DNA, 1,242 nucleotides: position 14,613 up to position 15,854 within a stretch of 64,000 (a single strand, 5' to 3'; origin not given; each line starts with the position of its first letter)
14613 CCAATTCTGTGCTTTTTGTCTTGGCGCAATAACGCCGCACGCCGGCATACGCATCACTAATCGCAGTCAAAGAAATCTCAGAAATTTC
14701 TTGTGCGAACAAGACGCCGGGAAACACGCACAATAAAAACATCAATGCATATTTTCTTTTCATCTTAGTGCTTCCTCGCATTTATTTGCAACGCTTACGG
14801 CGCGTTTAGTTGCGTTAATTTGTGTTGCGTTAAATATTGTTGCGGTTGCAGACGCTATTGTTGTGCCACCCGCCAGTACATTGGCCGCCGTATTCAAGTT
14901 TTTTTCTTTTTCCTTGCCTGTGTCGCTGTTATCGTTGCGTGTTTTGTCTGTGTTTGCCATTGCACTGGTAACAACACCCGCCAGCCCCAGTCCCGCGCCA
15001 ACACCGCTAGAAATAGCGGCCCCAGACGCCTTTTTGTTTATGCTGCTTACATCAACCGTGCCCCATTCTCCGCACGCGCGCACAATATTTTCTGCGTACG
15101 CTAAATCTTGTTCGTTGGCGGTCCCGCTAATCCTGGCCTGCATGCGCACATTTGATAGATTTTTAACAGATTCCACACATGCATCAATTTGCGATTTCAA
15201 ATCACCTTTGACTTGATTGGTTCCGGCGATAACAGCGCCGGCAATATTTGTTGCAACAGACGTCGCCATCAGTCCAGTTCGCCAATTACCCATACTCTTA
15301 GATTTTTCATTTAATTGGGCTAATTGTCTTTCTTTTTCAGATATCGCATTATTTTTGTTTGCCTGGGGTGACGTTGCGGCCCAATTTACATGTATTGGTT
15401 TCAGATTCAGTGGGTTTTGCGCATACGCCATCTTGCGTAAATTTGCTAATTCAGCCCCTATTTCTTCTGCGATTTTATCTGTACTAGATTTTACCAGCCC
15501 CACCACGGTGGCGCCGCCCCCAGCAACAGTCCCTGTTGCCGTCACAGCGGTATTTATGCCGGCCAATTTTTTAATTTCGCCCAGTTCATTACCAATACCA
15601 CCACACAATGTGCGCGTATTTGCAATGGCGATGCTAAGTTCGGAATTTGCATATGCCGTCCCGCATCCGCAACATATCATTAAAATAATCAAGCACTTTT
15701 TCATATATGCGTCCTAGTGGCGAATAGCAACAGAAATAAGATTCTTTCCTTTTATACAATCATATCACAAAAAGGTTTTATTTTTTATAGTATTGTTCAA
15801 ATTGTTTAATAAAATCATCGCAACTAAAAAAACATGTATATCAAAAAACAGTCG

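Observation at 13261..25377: Two divergent paralogous cassettes of secreted proteins with identical ATGA coupling, bracketing a tRNA/pyk segment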

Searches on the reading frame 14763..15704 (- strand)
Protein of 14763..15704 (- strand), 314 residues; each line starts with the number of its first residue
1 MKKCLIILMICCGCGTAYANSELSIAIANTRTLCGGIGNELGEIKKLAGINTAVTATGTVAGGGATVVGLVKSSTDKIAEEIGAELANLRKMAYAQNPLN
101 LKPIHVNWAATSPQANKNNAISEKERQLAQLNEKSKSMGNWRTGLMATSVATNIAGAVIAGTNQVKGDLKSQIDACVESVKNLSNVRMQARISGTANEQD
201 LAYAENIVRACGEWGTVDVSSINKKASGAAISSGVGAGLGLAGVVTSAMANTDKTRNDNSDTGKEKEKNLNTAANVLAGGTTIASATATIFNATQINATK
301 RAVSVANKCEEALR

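Call 8: search_protein_families(library=pfam, proteins=[window:14763-15704:-], max_evalue=1)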
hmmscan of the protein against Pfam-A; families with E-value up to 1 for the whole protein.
window:14763-15704:- (314 aa): 3 families
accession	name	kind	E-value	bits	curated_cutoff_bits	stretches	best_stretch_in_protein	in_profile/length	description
PF25592.1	DUF7937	-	0.036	13.4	31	1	228-294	101-162/402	Domain of unknown function (DUF7937)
PF04360.17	Serglycin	-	0.078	13.4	30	1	107-154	34-81/149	Serglycin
PF08544.19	GHMP_kinases_C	-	0.14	13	21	1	41-85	36-82/85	GHMP kinases C terminal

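Call 9: search_protein_families(library=ncbifam, proteins=[window:14763-15704:-], max_evalue=1)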
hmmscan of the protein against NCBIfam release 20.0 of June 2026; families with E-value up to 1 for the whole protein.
window:14763-15704:- (314 aa): 3 families
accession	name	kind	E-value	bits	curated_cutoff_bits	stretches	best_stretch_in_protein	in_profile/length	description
NF033598.2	elast_bind_EbpS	equivalog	0.024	13.5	300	1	113-267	164-291/498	elastin-binding protein EbpS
NF033634.1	SLATT_1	domain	0.22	11.5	41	0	125-168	7-48/132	SLATT domain-containing protein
TIGR02868.1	CydC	equivalog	0.31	9.6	329.05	1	51-170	149-269/530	thiol reductant ABC exporter subunit CydC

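Call 10: search_solved_structures(query=window:14763-15704:-, max_evalue=10)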
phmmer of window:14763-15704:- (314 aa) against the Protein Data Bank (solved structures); distinct sequences matched with E-value up to 10: 3.
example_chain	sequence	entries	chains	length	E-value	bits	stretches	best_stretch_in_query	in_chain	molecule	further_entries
1nu5_A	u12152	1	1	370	0.35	13.6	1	163-220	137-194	Chloromuconate cycloisomerase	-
2chr_A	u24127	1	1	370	0.37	13.5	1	111-306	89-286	CHLOROMUCONATE CYCLOISOMERASE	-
3lf9_A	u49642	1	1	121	0.63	12.7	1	163-229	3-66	4E10_D0_1IS1A_001_C (T161)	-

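Call 11: find_homologous_proteins(query=window:14763-15704:-)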
Query window:14763-15704:- (314 aa): 1762 proteins with E <= 0.001 among 8000 candidates; the best 120 are listed.
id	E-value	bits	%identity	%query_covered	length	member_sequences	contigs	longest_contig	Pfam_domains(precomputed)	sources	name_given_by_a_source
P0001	1.1e-188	643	99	100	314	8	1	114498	-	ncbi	-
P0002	9.0e-186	634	98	100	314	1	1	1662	-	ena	-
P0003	7.3e-118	411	66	100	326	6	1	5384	-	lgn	-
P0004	6.8e-116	405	66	99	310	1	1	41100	-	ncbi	-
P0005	9.4e-109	381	61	100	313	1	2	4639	-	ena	-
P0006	4.3e-106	373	61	100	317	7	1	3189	-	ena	-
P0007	2.8e-101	357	59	100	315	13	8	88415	-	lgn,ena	-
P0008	4.6e-99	349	59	100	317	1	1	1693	-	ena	-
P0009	6.4e-98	346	57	100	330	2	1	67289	-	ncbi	-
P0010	4.0e-97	343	57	100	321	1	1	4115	-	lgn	-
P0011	1.5e-96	341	54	100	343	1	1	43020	-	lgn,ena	-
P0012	2.7e-96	340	54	100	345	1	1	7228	-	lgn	-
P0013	3.0e-96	340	56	100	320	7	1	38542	-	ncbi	-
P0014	3.6e-96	340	57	100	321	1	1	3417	-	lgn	-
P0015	2.8e-93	330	55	100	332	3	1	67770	-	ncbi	-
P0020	5.9e-90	320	56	99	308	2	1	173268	-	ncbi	-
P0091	1.4e-87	312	55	100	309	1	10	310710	-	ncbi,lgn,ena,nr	ncbi:MAG: hypothetical protein IJX89_00930 [Alphaproteobacteria bacterium]|nr:hypothetical protein [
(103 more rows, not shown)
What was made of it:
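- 14760..15704 (-): A1: conserved exported all-alpha protein (314 aa), founding member of the family. Signal peptide residues 1-19. Invariant C34, C176, C211, C309. Charge-free Gly/Ala/Ser/Thr-rich helical stretches at residues 48-70, 143-161, 228-252 and 273-296. 1762+ homologs, all unnamed (call 11).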

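Call 13: find_encoding_contigs(protein=P0091, flank=8000, max_places=3)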
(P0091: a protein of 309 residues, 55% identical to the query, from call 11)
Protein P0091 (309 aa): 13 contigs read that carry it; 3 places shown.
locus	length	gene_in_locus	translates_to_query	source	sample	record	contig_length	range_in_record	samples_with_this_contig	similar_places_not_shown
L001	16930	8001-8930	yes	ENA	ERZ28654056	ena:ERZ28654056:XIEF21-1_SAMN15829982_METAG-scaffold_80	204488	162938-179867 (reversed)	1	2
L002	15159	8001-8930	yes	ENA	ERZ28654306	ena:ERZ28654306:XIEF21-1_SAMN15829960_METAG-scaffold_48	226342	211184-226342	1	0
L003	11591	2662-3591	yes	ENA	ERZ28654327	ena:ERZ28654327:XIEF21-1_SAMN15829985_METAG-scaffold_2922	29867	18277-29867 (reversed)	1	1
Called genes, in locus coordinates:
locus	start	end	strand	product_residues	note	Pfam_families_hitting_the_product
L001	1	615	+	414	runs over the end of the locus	PF13657:Couple_hipA, PF07804:HipA_C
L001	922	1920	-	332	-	-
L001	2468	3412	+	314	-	-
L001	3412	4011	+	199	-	-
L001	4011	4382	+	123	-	-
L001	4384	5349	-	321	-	PF09556:RE_HaeIII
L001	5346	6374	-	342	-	PF00145:DNA_methylase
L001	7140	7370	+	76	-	-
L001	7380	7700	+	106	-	-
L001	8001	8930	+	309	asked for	-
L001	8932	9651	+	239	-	-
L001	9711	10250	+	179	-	-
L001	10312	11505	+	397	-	PF00082:Peptidase_S8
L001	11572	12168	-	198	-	-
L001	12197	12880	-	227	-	PF00899:ThiF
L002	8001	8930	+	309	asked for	-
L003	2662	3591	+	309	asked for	-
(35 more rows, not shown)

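Call 14: find_encoding_contigs(protein=P0020, flank=8000, max_places=3)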
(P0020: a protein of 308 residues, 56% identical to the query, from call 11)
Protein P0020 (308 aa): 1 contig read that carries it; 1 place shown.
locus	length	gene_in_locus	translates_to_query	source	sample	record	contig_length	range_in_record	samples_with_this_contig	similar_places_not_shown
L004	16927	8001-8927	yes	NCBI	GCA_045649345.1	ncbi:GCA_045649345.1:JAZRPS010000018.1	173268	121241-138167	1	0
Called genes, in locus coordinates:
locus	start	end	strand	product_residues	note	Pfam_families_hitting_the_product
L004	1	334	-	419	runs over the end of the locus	PF06689:zf-C4_ClpX, PF00493:MCM (weak), PF05496:RuvB_N (faint), PF00004:AAA, PF07724:AAA_2, PF07728:AAA_5 (faint), PF10431:ClpB_D2-small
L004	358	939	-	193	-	PF00574:CLP_protease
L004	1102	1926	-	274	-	PF13462:Thioredoxin_4, PF13098:Thioredoxin_2, PF01323:DSBA (weak), PF13743:Thioredoxin_5 (weak), PF01323:DSBA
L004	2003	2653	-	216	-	PF11967:RecO_N (weak), PF02565:RecO_C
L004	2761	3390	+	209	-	-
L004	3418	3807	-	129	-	PF04076:BOF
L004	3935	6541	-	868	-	-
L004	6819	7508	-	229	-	PF01427:Peptidase_M15, PF02557:VanY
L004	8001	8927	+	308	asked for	-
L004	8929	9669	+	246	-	-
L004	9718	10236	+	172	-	-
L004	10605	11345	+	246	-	-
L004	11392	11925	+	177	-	PF18907:DUF5662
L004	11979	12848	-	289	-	PF25025:EF-Ts_N (weak), PF00889:EF_TS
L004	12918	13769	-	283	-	PF00318:Ribosomal_S2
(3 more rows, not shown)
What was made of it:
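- A related genome encodes a DsbA-like protein (call 14).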

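Call 18: find_related_loci(query=A1, collection=genome_contigs, flank=8000)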
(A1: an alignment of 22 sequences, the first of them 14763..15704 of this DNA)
Query A1 (314 aa) in genome_contigs; peptide patterns used: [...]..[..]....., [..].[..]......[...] (x = any residue, [..] = any of these).
252 stretches matched a pattern; 234 encode a relative of the query (tblastn E <= 1e-3); the best 80 are kept; 80 distinct loci.
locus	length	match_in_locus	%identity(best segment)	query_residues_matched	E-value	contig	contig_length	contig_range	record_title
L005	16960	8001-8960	58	1-314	1e-109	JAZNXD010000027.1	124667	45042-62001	MAG: Candidatus Enterousia sp. isolate T1900044780_TS20190246.MAGScoT_cleanbin_000045 SGB_2551_k141_2582239, whole genom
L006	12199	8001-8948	61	1-314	2e-108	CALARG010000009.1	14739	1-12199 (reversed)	MAG TPA_asm: uncultured Alphaproteobacteria bacterium isolate SRR6425825_bin.15_CONCOCT_v1.1_MAG genome assembly, contig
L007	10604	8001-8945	58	1-314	7e-102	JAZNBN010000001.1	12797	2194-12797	MAG: Candidatus Enterousia sp. isolate T1900044741_TS20190207.MAGScoT_cleanbin_000046 SGB_2069_k141_1853621, whole genom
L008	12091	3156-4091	56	1-314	3e-99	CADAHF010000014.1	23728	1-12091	MAG: uncultured proteobacterium isolate RUG13292 genome assembly, contig: RUG13292_asm_14, whole genome shotgun sequence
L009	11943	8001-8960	56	1-314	1e-97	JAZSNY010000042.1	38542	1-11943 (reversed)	MAG: Candidatus Enterousia sp. isolate T1900044549_TS20190015.MAGScoT_cleanbin_000102 SGB_200_k141_3438709, whole genome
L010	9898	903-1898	55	1-314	1e-95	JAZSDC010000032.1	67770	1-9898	MAG: Candidatus Enterousia sp. isolate T1900044601_TS20190067.MAGScoT_cleanbin_000040 SGB_692_k141_79327, whole genome s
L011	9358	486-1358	56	8-314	1e-93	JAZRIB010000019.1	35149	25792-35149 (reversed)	MAG: Candidatus Enterousia sp. isolate T1900045477_YK20190171.MAGScoT_cleanbin_000036 SGB_7287_k141_3571421, whole genom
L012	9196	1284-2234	54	1-314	3e-89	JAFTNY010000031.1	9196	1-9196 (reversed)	MAG: Alphaproteobacteria bacterium isolate RGIG3991 Roe_deer_Cecum-4__c199741, whole genome shotgun sequence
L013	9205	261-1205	49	1-314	3e-89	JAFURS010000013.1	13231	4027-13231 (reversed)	MAG: Alphaproteobacteria bacterium isolate RGIG4765 Roe_deer_Rectum.Co__c514001, whole genome shotgun sequence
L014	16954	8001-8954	52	1-313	9e-88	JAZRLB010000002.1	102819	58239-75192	MAG: Candidatus Enterousia sp. isolate T1900045443_YK20190134.MAGScoT_cleanbin_000013 SGB_7129_k141_1671384, whole genom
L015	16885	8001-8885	53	1-314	2e-87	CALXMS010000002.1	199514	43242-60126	MAG: uncultured Alphaproteobacteria bacterium isolate BRZ_MB__bin43 genome assembly, contig: BRZ_MB__NODE_84_length_1995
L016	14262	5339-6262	53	1-314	5e-87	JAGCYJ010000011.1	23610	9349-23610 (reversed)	MAG: Alphaproteobacteria bacterium isolate RGIG10235 Yak_Rumen-5__c1881350, whole genome shotgun sequence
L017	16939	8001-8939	53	1-314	6e-87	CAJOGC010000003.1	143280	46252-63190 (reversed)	uncultured Alphaproteobacteria bacterium isolate Sheep_2_mag_61 genome assembly, contig: scaffold_100, whole genome shot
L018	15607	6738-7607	56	23-314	2e-86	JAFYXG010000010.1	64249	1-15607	MAG: Alphaproteobacteria bacterium isolate RGIG7505 Water_buffalos_Colon.Co__c1009779, whole genome shotgun sequence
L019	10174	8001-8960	50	1-314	2e-86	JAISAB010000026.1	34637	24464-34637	MAG: Rickettsiales bacterium isolate Gx481_bin12 k119_441967, whole genome shotgun sequence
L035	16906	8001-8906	50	17-314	2e-83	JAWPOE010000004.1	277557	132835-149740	MAG: Alphaproteobacteria bacterium isolate KA0040-166 k141_717157, whole genome shotgun sequence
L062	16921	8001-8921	45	1-314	3e-76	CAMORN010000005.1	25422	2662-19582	MAG: uncultured Alphaproteobacteria bacterium isolate SRR873606_bin.79_metaWRAP_v1.3_MAG genome assembly, contig: NODE_3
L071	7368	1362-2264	46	8-314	2e-75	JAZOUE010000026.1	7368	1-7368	MAG: Candidatus Enterousia sp. isolate T1900045534_YK20190228.MAGScoT_cleanbin_000043 SGB_7755_k141_1233232, whole genom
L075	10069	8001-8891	54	15-314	7e-75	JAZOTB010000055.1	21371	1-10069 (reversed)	MAG: Candidatus Enterousia sp. isolate T1900045541_YK20190235.MAGScoT_cleanbin_000047 SGB_7810_k141_838181, whole genome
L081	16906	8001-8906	46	7-313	2e-74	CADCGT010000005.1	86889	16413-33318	MAG: uncultured proteobacterium isolate RUG14636 genome assembly, contig: RUG14636_asm_5, whole genome shotgun sequence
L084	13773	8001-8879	50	17-314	4e-74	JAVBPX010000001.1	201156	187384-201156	MAG: Alphaproteobacteria bacterium isolate EPI_MAG_00150 c_000009765220, whole genome shotgun sequence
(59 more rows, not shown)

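Call 26: search_protein_representatives(alignment_id=A1)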
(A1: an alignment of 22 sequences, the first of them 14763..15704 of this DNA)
Query: 22 sequences, 319 profile positions. Proteins with E-value up to 0.001 (for the whole library): 440; up to 1e-10: 371; up to 1e-30: 209. The best 150 are listed.
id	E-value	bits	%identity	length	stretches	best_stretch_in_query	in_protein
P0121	2.9e-121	420.8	-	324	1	1-317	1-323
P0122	1.0e-111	389.4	-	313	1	5-319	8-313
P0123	4.4e-111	387.3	-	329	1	6-319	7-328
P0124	4.6e-111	387.3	-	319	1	7-318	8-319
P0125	6.8e-110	383.4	-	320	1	1-319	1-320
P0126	5.1e-108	377.3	-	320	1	1-319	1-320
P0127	6.5e-108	376.9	-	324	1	7-319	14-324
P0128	9.9e-107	373.0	-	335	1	1-318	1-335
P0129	3.6e-103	361.3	-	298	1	3-319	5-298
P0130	5.4e-103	360.7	-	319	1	7-319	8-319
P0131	1.3e-102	359.5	-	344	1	1-319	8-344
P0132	2.2e-101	355.5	-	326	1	1-319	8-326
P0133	2.3e-100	352.1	-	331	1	8-319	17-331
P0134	7.1e-100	350.5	-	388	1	17-318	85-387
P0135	1.2e-98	346.5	-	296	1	19-318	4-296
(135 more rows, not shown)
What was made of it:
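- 14760..15704 (-): 440 clusters at 50% identity (call 26).
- The family is large but lineage-restricted (calls 11, 18, 26).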

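Call 27: predict_structure(alignment_id=A1)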
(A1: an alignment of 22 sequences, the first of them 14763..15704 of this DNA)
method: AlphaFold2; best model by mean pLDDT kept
length: 314 residues; sequences in the alignment: 22
mean_pLDDT: 58.2   pTM: 0.45
mean pLDDT of the five models: 58.2, 57.9, 47.9, 47.5, 45.6
residues with pLDDT >= 90: 0; 70-90: 58; 50-70: 177; < 50: 79
segments of 3 or more residues with pLDDT < 50: 1-4, 8-19, 62-71, 93-117, 153-156, 240-242
pLDDT, mean of each block of 10 residues (from residue 1): 49 43 73 64 55 52 45 51 51 47 41 47 57 58 52 51 54 71 81 77 80 66 59 53 53 65 67 56 54 59 67 74
secondary structure, 60 per line:
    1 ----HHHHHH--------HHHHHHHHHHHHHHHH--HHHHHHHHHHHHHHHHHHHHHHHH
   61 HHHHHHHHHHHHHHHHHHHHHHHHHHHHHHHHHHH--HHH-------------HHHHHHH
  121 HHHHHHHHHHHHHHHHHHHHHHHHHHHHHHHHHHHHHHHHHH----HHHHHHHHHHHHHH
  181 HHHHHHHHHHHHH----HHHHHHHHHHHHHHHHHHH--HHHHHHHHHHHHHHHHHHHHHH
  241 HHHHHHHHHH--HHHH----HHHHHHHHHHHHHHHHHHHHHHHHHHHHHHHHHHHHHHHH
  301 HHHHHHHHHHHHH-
elements in order: H5-10 H19-34 H37-95 H114-162 H167-193 H198-216 H219-250 H253-256 H261-313
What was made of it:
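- Tried and rejected: The first AF2 model of A1, from 22 sequences, was poor (pLDDT 58, call 27).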

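Call 30: search_protein_families(library=pfam, proteins=[L018:7610-13045:+, L084:8882-13135:+, L035:8909-12712:+, L010:1898-4021:+, L006:8951-10297:+, L017:8944-10068:+, L071:2269-3717:+, L075:5019-6386:+, L062:8924-10135:+, L081:8914-10092:+], max_evalue=0.01)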
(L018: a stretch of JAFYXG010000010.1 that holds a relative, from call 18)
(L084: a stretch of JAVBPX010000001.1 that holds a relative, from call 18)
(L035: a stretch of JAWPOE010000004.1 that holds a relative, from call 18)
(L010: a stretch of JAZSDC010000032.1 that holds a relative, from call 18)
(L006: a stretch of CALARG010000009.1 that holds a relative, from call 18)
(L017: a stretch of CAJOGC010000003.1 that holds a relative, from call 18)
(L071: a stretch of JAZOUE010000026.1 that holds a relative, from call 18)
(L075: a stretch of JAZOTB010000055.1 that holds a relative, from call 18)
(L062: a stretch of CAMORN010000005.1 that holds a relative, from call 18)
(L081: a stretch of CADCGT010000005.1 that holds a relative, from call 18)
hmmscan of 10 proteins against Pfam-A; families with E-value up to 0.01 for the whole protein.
L018:7610-13045:+ (1812 aa): 0 families

L084:8882-13135:+ (1418 aa): 1 family
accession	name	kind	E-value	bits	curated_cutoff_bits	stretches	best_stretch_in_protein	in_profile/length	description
PF21324.2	SHPRH_helical-2nd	-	0.0034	17.7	27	0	815-881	101-166/222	E3 ubiquitin-protein ligase SHPRH, second helical domain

L035:8909-12712:+ (1268 aa): 0 families

L010:1898-4021:+ (708 aa): 0 families

L006:8951-10297:+ (449 aa): 2 families
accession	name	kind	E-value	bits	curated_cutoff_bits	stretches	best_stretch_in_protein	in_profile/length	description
PF10908.13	Tlde1_dom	-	5.1e-05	24.1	30.1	1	341-424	5-97/120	Tlde1 domain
PF03734.19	YkuD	-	0.0023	19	23.4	1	326-423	14-126/146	L,D-transpeptidase catalytic domain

L017:8944-10068:+ (375 aa): 0 families

L071:2269-3717:+ (483 aa): 0 families

L075:5019-6386:+ (456 aa): 0 families

L062:8924-10135:+ (404 aa): 2 families
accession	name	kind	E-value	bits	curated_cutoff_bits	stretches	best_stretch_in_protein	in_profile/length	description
PF00089.32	Trypsin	-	1.1e-10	42.1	20.6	2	31-106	11-97/220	Trypsin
PF13365.12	Trypsin_2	-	8.7e-08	33.5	27.6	1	56-218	10-144/144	Trypsin-like peptidase domain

L081:8914-10092:+ (393 aa): 0 families
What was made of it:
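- Closest known: Two-partner secretion. Different: There are no Pfam or NCBIfam hits to ShlB/POTRA, or to the TPS (haemagglutination activity) domain in the partners (calls 8, 9, 30).
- One partner is a trypsin-like protease above Pfam's cut-off (call 30).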
